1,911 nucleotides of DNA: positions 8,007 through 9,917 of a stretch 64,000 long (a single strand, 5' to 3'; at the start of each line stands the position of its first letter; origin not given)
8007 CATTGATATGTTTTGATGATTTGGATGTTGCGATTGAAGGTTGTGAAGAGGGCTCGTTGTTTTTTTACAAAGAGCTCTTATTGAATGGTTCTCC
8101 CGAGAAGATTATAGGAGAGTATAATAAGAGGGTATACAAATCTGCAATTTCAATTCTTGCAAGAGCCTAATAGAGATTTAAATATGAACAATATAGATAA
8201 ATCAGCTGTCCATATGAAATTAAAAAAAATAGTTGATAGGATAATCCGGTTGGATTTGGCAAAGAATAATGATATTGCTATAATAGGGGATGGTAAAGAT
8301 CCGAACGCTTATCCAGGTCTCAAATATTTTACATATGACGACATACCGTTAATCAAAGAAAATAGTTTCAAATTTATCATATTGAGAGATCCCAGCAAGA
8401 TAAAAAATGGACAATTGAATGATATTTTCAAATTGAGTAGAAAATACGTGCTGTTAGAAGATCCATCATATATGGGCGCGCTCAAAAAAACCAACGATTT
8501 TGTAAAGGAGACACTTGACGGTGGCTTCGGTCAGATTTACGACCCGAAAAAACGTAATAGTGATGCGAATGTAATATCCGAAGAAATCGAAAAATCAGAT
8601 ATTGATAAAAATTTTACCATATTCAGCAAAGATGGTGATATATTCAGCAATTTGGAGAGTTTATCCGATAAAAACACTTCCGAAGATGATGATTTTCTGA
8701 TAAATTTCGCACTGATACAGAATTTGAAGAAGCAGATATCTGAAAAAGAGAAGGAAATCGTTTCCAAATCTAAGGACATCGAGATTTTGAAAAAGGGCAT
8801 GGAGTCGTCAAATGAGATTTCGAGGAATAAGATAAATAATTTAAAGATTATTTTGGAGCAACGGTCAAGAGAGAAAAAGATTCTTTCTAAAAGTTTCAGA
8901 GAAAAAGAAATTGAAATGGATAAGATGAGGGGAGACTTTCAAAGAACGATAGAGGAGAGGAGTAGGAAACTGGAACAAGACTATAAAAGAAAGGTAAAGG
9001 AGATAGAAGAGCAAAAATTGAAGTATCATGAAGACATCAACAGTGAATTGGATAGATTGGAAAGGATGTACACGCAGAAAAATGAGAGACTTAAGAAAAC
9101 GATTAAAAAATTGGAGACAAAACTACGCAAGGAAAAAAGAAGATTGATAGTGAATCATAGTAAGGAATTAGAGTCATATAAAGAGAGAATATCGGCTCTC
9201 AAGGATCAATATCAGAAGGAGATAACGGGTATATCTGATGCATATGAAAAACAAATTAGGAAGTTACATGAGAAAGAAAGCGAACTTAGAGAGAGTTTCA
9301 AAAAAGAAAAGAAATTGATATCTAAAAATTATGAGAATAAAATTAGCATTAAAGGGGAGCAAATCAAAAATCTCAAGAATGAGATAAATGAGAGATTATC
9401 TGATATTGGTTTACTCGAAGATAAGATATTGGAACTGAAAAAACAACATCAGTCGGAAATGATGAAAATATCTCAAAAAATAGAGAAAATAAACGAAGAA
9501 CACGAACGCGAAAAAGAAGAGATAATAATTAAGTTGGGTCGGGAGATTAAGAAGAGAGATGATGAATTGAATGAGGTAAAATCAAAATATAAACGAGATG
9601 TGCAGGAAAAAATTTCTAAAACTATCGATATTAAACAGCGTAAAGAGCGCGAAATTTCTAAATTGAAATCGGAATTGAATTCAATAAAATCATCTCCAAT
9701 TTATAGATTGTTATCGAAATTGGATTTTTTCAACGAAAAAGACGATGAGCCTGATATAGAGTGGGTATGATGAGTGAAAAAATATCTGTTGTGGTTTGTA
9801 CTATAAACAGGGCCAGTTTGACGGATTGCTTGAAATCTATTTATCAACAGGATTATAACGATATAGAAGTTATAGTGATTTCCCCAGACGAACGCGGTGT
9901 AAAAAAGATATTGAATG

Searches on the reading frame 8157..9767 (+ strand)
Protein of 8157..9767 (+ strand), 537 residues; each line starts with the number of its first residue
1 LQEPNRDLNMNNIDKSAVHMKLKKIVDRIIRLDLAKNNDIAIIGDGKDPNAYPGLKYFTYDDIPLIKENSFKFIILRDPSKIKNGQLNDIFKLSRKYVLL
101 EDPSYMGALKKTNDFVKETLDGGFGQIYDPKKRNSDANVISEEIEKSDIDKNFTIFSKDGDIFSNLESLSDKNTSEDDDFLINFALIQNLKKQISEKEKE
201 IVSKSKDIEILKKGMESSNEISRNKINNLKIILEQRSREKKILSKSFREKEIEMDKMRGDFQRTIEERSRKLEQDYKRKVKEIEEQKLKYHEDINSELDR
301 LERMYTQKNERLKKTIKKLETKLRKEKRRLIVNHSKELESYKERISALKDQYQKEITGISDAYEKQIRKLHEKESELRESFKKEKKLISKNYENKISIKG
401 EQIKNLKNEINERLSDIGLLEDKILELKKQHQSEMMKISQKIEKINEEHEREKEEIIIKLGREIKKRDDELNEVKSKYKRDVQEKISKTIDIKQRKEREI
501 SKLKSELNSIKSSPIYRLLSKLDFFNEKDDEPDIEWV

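Call 7: search_protein_families(library=pfam, proteins=[window:8157-9767:+], max_evalue=0.001)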
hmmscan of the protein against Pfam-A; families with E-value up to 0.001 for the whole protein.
window:8157-9767:+ (537 aa): 0 families

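Call 24: search_protein_families(library=ncbifam, proteins=[window:8157-9767:+], max_evalue=0.00001)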
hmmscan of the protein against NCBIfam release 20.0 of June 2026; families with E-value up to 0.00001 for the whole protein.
window:8157-9767:+ (537 aa): 0 families

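Call 46: search_solved_structures(query=window:8157-9767:+, max_evalue=1)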
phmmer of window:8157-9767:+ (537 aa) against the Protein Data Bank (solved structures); distinct sequences matched with E-value up to 1: 1.
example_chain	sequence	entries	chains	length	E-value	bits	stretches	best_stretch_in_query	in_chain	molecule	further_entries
2qhk_A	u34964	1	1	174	0.022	17.1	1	316-410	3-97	Methyl-accepting chemotaxis protein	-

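Call 60: search_protein_families(library=pfam, proteins=[window:8157-9767:+], max_evalue=0.01)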
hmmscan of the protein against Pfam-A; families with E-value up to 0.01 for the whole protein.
window:8157-9767:+ (537 aa): 0 families
